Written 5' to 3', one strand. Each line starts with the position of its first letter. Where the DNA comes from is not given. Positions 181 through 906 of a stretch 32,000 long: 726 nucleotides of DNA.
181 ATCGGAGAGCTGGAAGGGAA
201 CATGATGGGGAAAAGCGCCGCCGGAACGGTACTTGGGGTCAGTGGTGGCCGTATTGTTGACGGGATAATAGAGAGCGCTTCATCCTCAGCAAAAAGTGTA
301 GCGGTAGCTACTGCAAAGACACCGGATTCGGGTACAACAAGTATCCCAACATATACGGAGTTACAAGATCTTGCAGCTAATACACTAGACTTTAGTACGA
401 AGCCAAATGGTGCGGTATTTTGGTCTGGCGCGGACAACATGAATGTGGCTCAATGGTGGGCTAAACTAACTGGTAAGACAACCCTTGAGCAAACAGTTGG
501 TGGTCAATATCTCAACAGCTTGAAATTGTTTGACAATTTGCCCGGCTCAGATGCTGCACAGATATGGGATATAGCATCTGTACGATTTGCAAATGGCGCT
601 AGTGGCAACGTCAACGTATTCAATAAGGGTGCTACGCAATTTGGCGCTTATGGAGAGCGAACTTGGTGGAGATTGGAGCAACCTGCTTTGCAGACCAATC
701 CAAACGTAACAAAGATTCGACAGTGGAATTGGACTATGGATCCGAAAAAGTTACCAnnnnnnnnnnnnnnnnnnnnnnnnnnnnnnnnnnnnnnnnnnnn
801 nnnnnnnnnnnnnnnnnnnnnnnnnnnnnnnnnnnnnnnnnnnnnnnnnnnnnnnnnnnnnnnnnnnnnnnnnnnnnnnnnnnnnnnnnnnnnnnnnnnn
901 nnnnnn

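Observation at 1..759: Cysteine-free, minimal CD38/ADP-ribosyl-cyclase-like domain at the C-terminal tip of a large toxin-type protein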

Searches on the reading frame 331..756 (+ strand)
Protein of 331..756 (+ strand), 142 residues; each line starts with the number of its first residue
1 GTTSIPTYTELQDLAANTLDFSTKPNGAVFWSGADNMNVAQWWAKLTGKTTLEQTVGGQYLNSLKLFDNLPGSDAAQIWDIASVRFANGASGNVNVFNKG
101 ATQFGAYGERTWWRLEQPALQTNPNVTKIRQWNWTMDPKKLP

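Call 31: predict_structure(alignment_id=A1)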
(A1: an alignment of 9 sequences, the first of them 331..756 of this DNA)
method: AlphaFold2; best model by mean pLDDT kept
length: 142 residues; sequences in the alignment: 9
mean_pLDDT: 86.5   pTM: 0.83
mean pLDDT of the five models: 86.5, 85.9, 85.3, 61.8, 56.3
residues with pLDDT >= 90: 85; 70-90: 40; 50-70: 14; < 50: 3
segments of 3 or more residues with pLDDT < 50: none
pLDDT, mean of each block of 10 residues (from residue 1): 77 95 94 83 94 95 90 89 94 90 56 81 95 80 77
secondary structure, 60 per line:
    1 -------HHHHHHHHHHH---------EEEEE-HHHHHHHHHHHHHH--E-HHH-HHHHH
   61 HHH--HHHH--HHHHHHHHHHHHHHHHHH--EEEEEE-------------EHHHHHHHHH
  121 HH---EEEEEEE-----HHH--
elements in order: H8-18 E28-32 H34-47 H56-63 H66-69 H72-89 E92-97 H112-122 E126-132
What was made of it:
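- On Bacterial ARC toxins (Tox-ARC; Tac1/ARCtox family): The AlphaFold2 model (pLDDT 86.5) has 4 strands and 6 helices (call 31).
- AlphaFold2 model with pLDDT 86.5 and pTM 0.83 (call 31).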

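Call 34: fold_search(model_id=the predicted structure, library=pdb)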
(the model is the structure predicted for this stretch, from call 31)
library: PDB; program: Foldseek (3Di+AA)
matches with E <= 10: 738; with E <= 0.001: 56
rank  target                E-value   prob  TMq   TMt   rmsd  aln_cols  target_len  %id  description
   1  9ro8_A                8.3e-08  1.00  0.57  0.63   5.9       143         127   26  Pantoea ananatis encodes an antibacterial and anti-eukaryotic human CD38 homologue T6SS ADP-ribosyl cyclase polymorphi (released 2025-10-01)
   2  9ouf                  8.5e-07  1.00  0.58  0.56   6.2       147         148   26  Crystal structure of an ADP-ribosyl hydrolase from Streptococcus parasanguinis (released 2025-07-30)
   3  9ro8_B                2.5e-06  1.00  0.54  0.58   5.9       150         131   24  Pantoea ananatis encodes an antibacterial and anti-eukaryotic human CD38 homologue T6SS ADP-ribosyl cyclase polymorphi (released 2025-10-01)
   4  8ka1_C                4.8e-05  1.00  0.52  0.23   6.3       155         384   20  Crystal structure of Vibrio vulnificus RID-dependent transforming NADase domain (RDTND)/calmodulin-binding domain of R (released 2024-07-10)
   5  1lbe_A                5.1e-05  1.00  0.55  0.33   5.5       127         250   26  APLYSIA ADP RIBOSYL CYCLASE (released 1997-09-17)
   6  3zwm_B                5.1e-05  1.00  0.55  0.33   4.4       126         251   24  Crystal structure of ADP ribosyl cyclase complexed with substrate NAD and product cADPR (released 2011-11-30)
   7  3zwm_D                6.9e-05  1.00  0.56  0.33   4.3       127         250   25  Crystal structure of ADP ribosyl cyclase complexed with substrate NAD and product cADPR (released 2011-11-30)
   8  3p5s_B                9.5e-05  1.00  0.62  0.40   4.4       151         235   24  Structural insights into the catalytic mechanism of CD38: Evidence for a conformationally flexible covalent enzyme-sub (released 2011-10-19)
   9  1lbe_B                1.1e-04  1.00  0.57  0.34   3.6       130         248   25  APLYSIA ADP RIBOSYL CYCLASE (released 1997-09-17)
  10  3p5s_A                1.1e-04  1.00  0.58  0.37   5.7       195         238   19  Structural insights into the catalytic mechanism of CD38: Evidence for a conformationally flexible covalent enzyme-sub (released 2011-10-19)
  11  3gc6_B                1.1e-04  1.00  0.62  0.39   5.1       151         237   24  Structural insights into the catalytic mechanism of CD38: Evidence for a conformationally flexible covalent enzyme-sub (released 2010-03-02)
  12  3gh3_A                1.1e-04  1.00  0.52  0.34   7.7       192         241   19  Structural insights into the catalytic mechanism of CD38: Evidence for a conformationally flexible covalent enzyme-sub (released 2010-03-16)
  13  3i9k_A                1.3e-04  1.00  0.57  0.34   3.5       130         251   24  Crystal structure of ADP ribosyl cyclase complexed with substrate NAD (released 2009-07-28)
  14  3zwm_C                1.4e-04  1.00  0.56  0.33   3.5       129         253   23  Crystal structure of ADP ribosyl cyclase complexed with substrate NAD and product cADPR (released 2011-11-30)
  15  1r12_A                1.4e-04  1.00  0.55  0.33   3.7       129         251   25  Native Aplysia ADP ribosyl cyclase (released 2004-03-09)
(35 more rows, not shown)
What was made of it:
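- On Bacterial ARC toxins (Tox-ARC; Tac1/ARCtox family): The top Foldseek hits are 9RO8 and 9OUF, both at probability 1.00 (call 34).
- Checked: Foldseek with the AlphaFold2 model: 56 PDB hits at E<=1e-3; the 50 listed are all ADP-ribosyl cyclase/CD38/BST-1 structures, the two bacterial ARC toxins, or the Vibrio vulnificus MARTX NADase domain (call 34).
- There are 56 hits at E<=1e-3 (call 34).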

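Call 44: find_related_loci(query=A3, collection=genome_contigs, flank=10000)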
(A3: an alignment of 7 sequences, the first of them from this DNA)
Query A3 (142 aa) in genome_contigs; peptide patterns used: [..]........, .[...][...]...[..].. (x = any residue, [..] = any of these).
30 stretches matched a pattern; 19 encode a relative of the query (tblastn E <= 1e-3); 19 distinct loci.
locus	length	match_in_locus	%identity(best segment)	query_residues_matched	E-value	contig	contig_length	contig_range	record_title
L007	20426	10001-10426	84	1-142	3e-82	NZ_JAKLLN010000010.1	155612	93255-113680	MAG: Zoogloea sp. isolate MAG.494 MAG.494-NODE_10_length_155612_cov_13.647038, whole genome shotgun sequence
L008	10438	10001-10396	65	1-133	1e-54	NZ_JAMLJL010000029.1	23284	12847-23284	Flavobacterium amniphilum strain KYPY10 Scaffold29, whole genome shotgun sequence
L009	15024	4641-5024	64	3-131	3e-51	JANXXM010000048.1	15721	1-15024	MAG: Ferruginibacter sp. isolate GL140_3_metabat_121 GL140_3_k141_2247226, whole genome shotgun sequence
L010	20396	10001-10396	61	1-133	6e-51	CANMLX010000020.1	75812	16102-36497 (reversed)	uncultured Flavobacteriaceae bacterium isolate 710.fasta genome assembly, contig: NODE_20, whole genome shotgun sequence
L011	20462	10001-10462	54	3-134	4e-47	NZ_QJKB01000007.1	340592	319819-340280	Undibacterium pigrum strain DSM 19792 Ga0244539_107, whole genome shotgun sequence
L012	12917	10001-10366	63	11-129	2e-44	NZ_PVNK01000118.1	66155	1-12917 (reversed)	Enhygromyxa salina strain SWB005 ENSA5_contig000118, whole genome shotgun sequence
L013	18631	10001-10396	57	6-133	3e-44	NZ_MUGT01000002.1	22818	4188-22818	Flavobacterium branchiophilum NBRC 15030 = ATCC 35035 WGS0042_contig_2, whole genome shotgun sequence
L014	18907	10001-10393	58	1-129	1e-43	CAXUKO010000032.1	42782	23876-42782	MAG TPA_asm: uncultured Cytophagales bacterium isolate public_SRR11456914_metawrap_bin.18 genome assembly, contig: publi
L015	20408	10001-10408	56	1-129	6e-42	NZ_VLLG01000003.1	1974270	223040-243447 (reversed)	Chitinophaga japonensis strain DSM 13484 LX66DRAFT_scaffold00002.2, whole genome shotgun sequence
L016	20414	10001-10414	65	5-142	1e-59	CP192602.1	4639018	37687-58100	MAG: Lysobacter sp. BL-A-41-H3 isolate Passages #2 and #5 chromosome, complete genome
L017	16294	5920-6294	61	8-129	3e-39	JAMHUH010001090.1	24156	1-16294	MAG: Nannocystaceae bacterium isolate ST_AS_metabat.41 k201_85116, whole genome shotgun sequence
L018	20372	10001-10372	56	14-129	3e-39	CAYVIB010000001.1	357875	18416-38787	MAG TPA_asm: uncultured Cellvibrionaceae bacterium isolate SRP263527_co1_23 genome assembly, contig: NODE_6_length_35787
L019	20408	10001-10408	54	1-129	7e-38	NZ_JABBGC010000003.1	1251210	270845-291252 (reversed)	Chitinophaga fulva strain G-6-1-13 contig3, whole genome shotgun sequence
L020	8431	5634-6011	56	7-129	9e-37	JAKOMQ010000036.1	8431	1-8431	MAG: Aquimonas sp. isolate LLA-2 scaffold_433, whole genome shotgun sequence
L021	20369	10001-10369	52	19-140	3e-35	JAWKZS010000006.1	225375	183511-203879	MAG: Gammaproteobacteria bacterium isolate AC2.38 AC2.38.fa-6, whole genome shotgun sequence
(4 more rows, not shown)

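Call 46: search_protein_families(library=pfam, proteins=[L007:8-10426:+, L007:10393-10779:+, L007:10779-11411:+], max_evalue=0.01)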
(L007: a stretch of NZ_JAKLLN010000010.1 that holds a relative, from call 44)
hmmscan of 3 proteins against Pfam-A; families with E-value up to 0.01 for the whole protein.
L007:8-10426:+ (3473 aa): 1 family
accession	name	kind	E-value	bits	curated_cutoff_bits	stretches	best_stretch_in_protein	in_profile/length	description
PF13332.12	Fil_haemagg_2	-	1e-10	42.4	22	3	2223-2379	6-165/170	Hemagglutinin repeat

L007:10393-10779:+ (129 aa): 0 families

L007:10779-11411:+ (211 aa): 0 families

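Call 51: search_protein_families(library=pfam, proteins=[L011:3031-4437:+, L011:4687-6237:+, L011:6367-6912:+, L011:8744-10480:+, L011:10480-10806:+, L016:2-10423:+, L016:10532-11092:+], max_evalue=0.05)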
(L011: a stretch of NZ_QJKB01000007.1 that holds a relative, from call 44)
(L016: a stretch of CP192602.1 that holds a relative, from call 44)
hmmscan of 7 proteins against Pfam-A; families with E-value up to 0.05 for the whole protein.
L011:3031-4437:+ (469 aa): 0 families

L011:4687-6237:+ (517 aa): 0 families

L011:6367-6912:+ (182 aa): 1 family
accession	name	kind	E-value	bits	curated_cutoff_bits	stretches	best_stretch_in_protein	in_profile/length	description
PF12124.13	bCoV_SUD_C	-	0.02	15.1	25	0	71-103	19-53/66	Betacoronavirus SUD-C domain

L011:8744-10480:+ (579 aa): 1 family
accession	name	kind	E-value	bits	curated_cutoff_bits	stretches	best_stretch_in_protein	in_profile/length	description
PF02267.23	Rib_hydrolayse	-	0.00064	19.6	25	1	437-543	60-164/241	ADP-ribosyl cyclase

L011:10480-10806:+ (109 aa): 0 families

L016:2-10423:+ (3474 aa): 9 families
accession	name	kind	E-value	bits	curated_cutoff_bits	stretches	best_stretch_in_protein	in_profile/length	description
PF05593.20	RHS_repeat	-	2.2e-70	232.3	22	10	194-231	1-38/38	RHS Repeat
PF05345.18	He_PIG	-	5.3e-55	184.3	24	5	1948-2023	10-95/96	Putative Ig domain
PF17963.7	Big_9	-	3.1e-11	44.4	23.6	3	2043-2107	17-85/89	Bacterial Ig domain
PF01476.26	LysM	-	1.1e-06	28.9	20.9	1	2648-2693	3-43/43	LysM domain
PF17892.7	Cadherin_5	-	4.1e-06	27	26.5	0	2049-2112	30-97/98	Cadherin-like domain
PF02267.23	Rib_hydrolayse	-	1.8e-05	24.7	25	1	3336-3461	51-186/241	ADP-ribosyl cyclase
PF05489.18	Phage_tail_X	-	7.6e-05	22.7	22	1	2646-2699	3-58/60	Phage Tail Protein X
PF20622.4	Big_15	-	0.014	15.7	27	0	1043-1065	54-76/82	Bacterial Ig domain (Big_16)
PF22352.2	K319L-like_PKD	-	0.016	15.6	27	0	2149-2214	23-84/84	K319L-like, PKD domain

L016:10532-11092:+ (187 aa): 0 families

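Call 53: search_protein_families(library=pfam, proteins=[L011:11851-15702:-, L011:15998-18691:-, L011:19305-20315:-, L011:18492-19259:-, L011:676-1116:+, L011:2118-2558:+, L011:8032-8466:+, L011:1622-2143:+, L011:11045-11824:+, L011:11-430:+], max_evalue=0.01)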
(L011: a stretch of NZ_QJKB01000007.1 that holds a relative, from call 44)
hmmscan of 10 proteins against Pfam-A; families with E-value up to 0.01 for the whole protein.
L011:11851-15702:- (1283 aa): 9 families
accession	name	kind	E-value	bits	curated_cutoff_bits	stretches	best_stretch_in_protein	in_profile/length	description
PF08447.18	PAS_3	-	1.1e-68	228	25.6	4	612-700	3-89/89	PAS fold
PF00563.25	EAL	-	7.7e-67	225.5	31.3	1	1016-1251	2-236/236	EAL domain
PF13426.13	PAS_9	-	6.6e-52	174.6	27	4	725-827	2-103/103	PAS domain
PF00990.26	GGDEF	-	4.5e-48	163.5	23.8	1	839-996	1-161/161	Diguanylate cyclase, GGDEF domain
PF00989.32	PAS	-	1.8e-44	150.8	22.6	3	721-825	8-113/113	PAS fold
PF08448.16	PAS_4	-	1.2e-37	129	23.1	2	213-320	4-110/110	PAS fold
PF13493.11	DUF4118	-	1.2e-17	64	28.4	1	96-195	1-100/107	Domain of unknown function (DUF4118)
PF13188.13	PAS_8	-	6e-12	45.4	21.8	0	719-759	6-43/65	PAS domain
PF14598.12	PAS_11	-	0.0032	17.9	25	0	630-694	32-95/109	PAS domain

L011:15998-18691:- (897 aa): 4 families
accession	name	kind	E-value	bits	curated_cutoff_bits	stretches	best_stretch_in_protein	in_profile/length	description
PF00176.29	SNF2-rel_dom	-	5.7e-66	223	24.9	1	430-709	1-289/290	SNF2-related domain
PF00271.37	Helicase_C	-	9.5e-22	77.8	23.5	1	724-835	2-110/110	Helicase conserved C-terminal domain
PF00270.35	DEAD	-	1.8e-07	31.5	26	1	452-582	21-161/167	DEAD/DEAH box helicase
PF04851.21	ResIII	-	1.9e-05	25.1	22.5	1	426-581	3-162/164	Type III restriction enzyme, res subunit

L011:19305-20315:- (336 aa): 4 families
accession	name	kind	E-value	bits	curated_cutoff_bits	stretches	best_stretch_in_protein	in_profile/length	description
PF13411.12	MerR_1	-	1.9e-18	66.7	21.6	1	3-69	2-67/69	MerR HTH family regulatory protein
PF00376.29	MerR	-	7.7e-14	51.7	28.2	1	3-40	1-38/38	MerR family regulatory protein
PF07739.18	TipAS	-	2.9e-07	31.4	23.8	1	256-332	35-115/117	TipAS antibiotic-recognition domain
PF09278.17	MerR-DNA-bind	-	0.0031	18.5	25.4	1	47-103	3-65/65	MerR, DNA binding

L011:18492-19259:- (255 aa): 1 family
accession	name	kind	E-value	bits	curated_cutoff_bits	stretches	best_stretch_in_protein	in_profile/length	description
PF01557.24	FAA_hydrolase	-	6.4e-05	23.1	23.9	1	82-229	48-185/214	Fumarylacetoacetate (FAA) hydrolase C-terminal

L011:676-1116:+ (147 aa): 0 families

L011:2118-2558:+ (147 aa): 0 families

L011:8032-8466:+ (145 aa): 0 families

L011:1622-2143:+ (174 aa): 2 families
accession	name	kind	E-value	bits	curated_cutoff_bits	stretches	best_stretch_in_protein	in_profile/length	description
PF05838.17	Glyco_hydro_108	-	4.4e-21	75.7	21.2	1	24-98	3-85/85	Glycosyl hydrolase 108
PF09374.15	PG_binding_3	-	1.9e-10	41.2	24.6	1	102-163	2-75/76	Predicted Peptidoglycan domain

L011:11045-11824:+ (260 aa): 1 family
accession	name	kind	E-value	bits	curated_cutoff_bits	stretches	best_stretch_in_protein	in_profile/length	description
PF02390.23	Methyltransf_4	-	6.4e-54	182.4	24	1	88-255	2-173/173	Putative methyltransferase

L011:11-430:+ (140 aa): 0 families

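Call 67: search_protein_families(library=pfam, proteins=[L008:6071-10438:+, L012:5951-10399:+, L015:6242-10462:+, L018:6257-10423:+, L013:9056-10426:+, L020:4623-6044:+], max_evalue=0.001)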
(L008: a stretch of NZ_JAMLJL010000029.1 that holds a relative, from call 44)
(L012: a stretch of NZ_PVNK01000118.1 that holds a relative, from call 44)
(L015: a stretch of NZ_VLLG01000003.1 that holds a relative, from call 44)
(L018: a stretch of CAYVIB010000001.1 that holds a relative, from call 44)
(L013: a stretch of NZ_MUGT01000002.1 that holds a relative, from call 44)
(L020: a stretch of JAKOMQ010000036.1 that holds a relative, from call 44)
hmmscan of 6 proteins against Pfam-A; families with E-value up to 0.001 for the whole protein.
L008:6071-10438:+ (1456 aa): 3 families
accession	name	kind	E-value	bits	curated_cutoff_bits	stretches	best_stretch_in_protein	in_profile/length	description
PF05593.20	RHS_repeat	-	5.2e-53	176.9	22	4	630-665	1-36/38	RHS Repeat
PF20148.4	DUF6531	-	2e-16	60.5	24.1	1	213-286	2-74/74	Domain of unknown function (DUF6531)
PF03527.20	RHS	-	7e-05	23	27.9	1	1211-1242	4-35/38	RHS protein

L012:5951-10399:+ (1483 aa): 4 families
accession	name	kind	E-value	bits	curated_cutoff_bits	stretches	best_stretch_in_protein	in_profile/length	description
PF05593.20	RHS_repeat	-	4e-66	218.7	22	7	703-739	1-37/38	RHS Repeat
PF20148.4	DUF6531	-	1.5e-22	80.1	24.1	1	294-367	1-74/74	Domain of unknown function (DUF6531)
PF03527.20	RHS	-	8.6e-07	29.1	27.9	1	1232-1258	2-28/38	RHS protein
PF02267.23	Rib_hydrolayse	-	0.00026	20.9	25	0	1335-1446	39-158/241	ADP-ribosyl cyclase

L015:6242-10462:+ (1407 aa): 3 families
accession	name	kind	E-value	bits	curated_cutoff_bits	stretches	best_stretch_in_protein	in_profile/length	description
PF05593.20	RHS_repeat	-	5.8e-60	199.1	22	4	629-662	1-34/38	RHS Repeat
PF20148.4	DUF6531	-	3.6e-19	69.3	24.1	1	229-302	2-74/74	Domain of unknown function (DUF6531)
PF03527.20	RHS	-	3.7e-08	33.5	27.9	1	1157-1187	6-36/38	RHS protein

L018:6257-10423:+ (1389 aa): 4 families
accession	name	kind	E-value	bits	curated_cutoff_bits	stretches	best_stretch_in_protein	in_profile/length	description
PF05593.20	RHS_repeat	-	7.1e-69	227.5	22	11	522-558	1-37/38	RHS Repeat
PF20148.4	DUF6531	-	1.9e-17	63.8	24.1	1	212-274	2-64/74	Domain of unknown function (DUF6531)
PF03527.20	RHS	-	3.6e-08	33.5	27.9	1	1114-1147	1-34/38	RHS protein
PF25023.1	TEN_YD-shell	-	9.2e-07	27.7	50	0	1009-1191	682-866/909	Teneurin YD-shell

L013:9056-10426:+ (457 aa): 2 families
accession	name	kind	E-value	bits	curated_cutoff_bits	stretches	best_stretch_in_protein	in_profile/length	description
PF02267.23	Rib_hydrolayse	-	0.00014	21.7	25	0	330-425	60-165/241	ADP-ribosyl cyclase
PF14107.11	DUF4280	-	0.00045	21.2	26.3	0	14-146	9-105/109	Domain of unknown function (DUF4280)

L020:4623-6044:+ (474 aa): 2 families
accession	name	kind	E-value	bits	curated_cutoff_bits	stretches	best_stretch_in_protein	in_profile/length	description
PF03527.20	RHS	-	4.4e-13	49.3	27.9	1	202-238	1-37/38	RHS protein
PF02267.23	Rib_hydrolayse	-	0.00017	21.5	25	0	338-457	51-178/241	ADP-ribosyl cyclase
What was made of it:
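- On Bacterial ARC toxins (Tox-ARC; Tac1/ARCtox family): Close homologues of the tip sit on Rhs, Fil_haemagg_2 and possibly PAAR-like carriers (calls 46, 51, 67).
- Rhs carriers of about 1,400 aa occur in Bacteroidota, Myxococcota and Gammaproteobacteria (call 67).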
